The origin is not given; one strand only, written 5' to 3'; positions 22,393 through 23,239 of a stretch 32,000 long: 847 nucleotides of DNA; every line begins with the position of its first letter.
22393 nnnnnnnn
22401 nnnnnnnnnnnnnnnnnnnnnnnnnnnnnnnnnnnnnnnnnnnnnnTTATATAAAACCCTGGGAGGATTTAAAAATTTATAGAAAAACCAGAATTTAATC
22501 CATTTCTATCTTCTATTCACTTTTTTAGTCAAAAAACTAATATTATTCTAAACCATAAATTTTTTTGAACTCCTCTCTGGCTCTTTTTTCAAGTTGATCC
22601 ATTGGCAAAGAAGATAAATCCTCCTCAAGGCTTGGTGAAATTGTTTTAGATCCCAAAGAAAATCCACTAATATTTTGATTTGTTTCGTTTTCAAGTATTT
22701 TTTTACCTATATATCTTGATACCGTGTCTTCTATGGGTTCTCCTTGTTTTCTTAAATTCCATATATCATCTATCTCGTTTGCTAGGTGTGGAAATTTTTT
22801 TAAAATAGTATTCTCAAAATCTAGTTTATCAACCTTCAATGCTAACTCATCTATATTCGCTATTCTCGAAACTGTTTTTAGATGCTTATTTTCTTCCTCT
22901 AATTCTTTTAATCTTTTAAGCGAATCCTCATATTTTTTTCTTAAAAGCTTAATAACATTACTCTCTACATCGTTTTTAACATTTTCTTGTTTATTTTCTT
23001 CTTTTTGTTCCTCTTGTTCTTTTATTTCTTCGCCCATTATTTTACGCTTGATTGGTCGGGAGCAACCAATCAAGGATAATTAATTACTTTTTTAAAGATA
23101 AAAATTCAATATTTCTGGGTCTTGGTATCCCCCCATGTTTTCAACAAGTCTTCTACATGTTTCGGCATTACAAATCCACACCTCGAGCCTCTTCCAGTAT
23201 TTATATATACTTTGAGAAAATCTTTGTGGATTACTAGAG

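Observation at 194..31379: Recurrent stem-loop / short A-rich spacer / ATG architecture before at least 11 genes on both strands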

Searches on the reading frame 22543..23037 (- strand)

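Call 30: search_protein_families(library=pfam, proteins=[window:22543-23037:-], max_evalue=0.01)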
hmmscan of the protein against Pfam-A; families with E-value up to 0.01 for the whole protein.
window:22543-23037:- (164 aa): 1 family
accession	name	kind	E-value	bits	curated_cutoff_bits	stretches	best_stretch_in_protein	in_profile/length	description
PF19556.4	PRTRC_E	-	0.00058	20.1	26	1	6-79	88-161/175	PRTRC system protein E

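Call 80: search_protein_families(library=phrogs, proteins=[window:22543-23037:-], max_evalue=0.01)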
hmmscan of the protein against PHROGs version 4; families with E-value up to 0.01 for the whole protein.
window:22543-23037:- (164 aa): 0 families

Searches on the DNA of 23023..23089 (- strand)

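Call 82: build_rna_model(alignment_id=A7, structure=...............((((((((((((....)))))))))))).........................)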
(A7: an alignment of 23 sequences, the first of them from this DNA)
Model R1 built from alignment A7 (23 sequences, 68 columns); structure: as given.
model positions 66; base pairs 12; branch points 0; effective number of sequences 4.12; information 0.85 bits per position. Calibrated on 0.2 Mb of random sequence (short: E-values are rough).
structure used (alignment columns):
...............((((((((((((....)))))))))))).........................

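Call 83: search_with_rna_model(model_id=R1, sources=[window, L002, L003, L006, L007, L008, L009, L010, L011, L012, L013, L014, L015, L017, L125, L126, L127, L129], max_evalue=1)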
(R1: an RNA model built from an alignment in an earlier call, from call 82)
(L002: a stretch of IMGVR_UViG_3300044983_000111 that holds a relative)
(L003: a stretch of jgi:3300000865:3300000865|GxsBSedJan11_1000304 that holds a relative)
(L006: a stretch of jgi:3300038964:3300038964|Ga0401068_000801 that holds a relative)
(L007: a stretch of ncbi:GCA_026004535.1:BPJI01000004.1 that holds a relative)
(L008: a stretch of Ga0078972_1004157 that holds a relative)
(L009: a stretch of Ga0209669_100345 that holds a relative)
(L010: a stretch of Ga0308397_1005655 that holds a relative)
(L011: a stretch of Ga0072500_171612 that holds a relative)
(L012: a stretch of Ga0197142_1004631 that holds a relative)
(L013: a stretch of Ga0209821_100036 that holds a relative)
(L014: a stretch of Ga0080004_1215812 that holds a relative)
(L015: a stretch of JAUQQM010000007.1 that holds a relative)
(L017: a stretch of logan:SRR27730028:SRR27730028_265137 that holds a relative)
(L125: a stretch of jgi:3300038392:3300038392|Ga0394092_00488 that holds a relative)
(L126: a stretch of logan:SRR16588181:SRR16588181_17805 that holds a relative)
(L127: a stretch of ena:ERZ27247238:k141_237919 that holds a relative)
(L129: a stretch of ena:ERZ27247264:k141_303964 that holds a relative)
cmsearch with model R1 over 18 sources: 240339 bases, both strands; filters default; matches with E-value up to 1: 13.
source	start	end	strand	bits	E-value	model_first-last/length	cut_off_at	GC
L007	7888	7955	+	83.8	1.6e-20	1-66/66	no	0.43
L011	6484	6549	+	82.6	3.6e-20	1-66/66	no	0.44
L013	12816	12881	+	82.6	3.6e-20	1-66/66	no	0.44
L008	4794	4859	+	81.8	6.4e-20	1-66/66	no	0.48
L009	12859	12924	+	81.6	7.3e-20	1-66/66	no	0.48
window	23023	23089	-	78.8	4.6e-19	1-66/66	no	0.36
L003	5424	5490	+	78.6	5.3e-19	1-66/66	no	0.4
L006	14606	14672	+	76.7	1.8e-18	1-66/66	no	0.37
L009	12791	12856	+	73.8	1.2e-17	1-66/66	no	0.45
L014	12799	12865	+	73.3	1.7e-17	1-66/66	no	0.4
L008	4726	4791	+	66.1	1.9e-15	1-66/66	no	0.45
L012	11016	11064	+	49.1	1.4e-10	1-49/66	3'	0.43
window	8339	8371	-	15.6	0.56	1-66/66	no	0.24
